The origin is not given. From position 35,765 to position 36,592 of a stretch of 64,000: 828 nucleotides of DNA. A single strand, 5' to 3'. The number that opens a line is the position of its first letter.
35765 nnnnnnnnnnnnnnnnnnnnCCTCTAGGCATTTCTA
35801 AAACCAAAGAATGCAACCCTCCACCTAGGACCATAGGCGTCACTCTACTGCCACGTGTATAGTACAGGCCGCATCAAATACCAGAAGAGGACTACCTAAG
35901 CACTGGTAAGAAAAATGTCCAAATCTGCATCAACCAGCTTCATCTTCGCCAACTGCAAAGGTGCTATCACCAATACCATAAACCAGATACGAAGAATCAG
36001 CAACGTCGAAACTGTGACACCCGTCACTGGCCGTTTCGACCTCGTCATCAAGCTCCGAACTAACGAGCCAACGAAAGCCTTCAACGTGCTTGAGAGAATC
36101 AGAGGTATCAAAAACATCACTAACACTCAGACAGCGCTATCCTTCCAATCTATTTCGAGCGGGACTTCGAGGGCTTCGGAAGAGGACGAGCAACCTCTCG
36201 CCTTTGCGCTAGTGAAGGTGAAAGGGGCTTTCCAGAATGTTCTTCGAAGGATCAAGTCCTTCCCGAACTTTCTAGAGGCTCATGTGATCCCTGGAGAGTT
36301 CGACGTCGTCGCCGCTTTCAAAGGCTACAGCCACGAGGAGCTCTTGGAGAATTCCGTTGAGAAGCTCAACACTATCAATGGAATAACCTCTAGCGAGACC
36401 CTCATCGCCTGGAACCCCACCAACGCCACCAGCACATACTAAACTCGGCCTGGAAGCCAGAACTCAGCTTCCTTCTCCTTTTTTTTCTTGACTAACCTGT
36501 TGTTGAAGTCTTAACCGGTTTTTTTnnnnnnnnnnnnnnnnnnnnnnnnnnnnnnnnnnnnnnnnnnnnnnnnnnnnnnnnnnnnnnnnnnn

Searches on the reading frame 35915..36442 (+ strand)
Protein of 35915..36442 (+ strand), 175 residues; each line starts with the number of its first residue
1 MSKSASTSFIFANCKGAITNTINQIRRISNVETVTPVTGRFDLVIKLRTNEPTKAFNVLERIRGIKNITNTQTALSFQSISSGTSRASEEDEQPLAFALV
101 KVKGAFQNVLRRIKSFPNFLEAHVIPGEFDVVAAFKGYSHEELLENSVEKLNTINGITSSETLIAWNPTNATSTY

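Call 31: search_protein_families(library=pfam, proteins=[window:35915-36442:+], max_evalue=0.01)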
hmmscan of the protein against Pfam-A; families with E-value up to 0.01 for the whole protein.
window:35915-36442:+ (175 aa): 1 family
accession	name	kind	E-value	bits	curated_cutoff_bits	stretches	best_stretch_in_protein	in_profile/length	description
PF01037.27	AsnC_trans_reg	-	5e-16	58.8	25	2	99-165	2-70/73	Lrp/AsnC ligand binding domain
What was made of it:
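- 35915..36442 (+): Intervening 175-aa protein with two Lrp/AsnC ligand-binding (RAM) domains. It is specific to this sublineage and probably not part of the system. PF01037 E 5e-16, two stretches (call 31).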

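Call 32: search_protein_families(library=ncbifam, proteins=[window:35915-36442:+], max_evalue=0.01)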
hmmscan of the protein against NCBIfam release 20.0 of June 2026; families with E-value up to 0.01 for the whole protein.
window:35915-36442:+ (175 aa): 3 families
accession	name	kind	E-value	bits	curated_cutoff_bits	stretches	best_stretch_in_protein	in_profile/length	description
NF040947.1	trans_reg_LysM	equivalog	1.2e-09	38.1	180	1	18-75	74-131/136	HTH-type transcriptional regulator LysM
NF008384.0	PRK11179.1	equivalog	2.5e-09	37.1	227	1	102-166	79-143/153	transcriptional regulator AsnC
NF041396.1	TranRegLrp_Halo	equivalog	0.0017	18.3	190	0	101-169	72-140/149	HTH-type transcriptional regulator Lrp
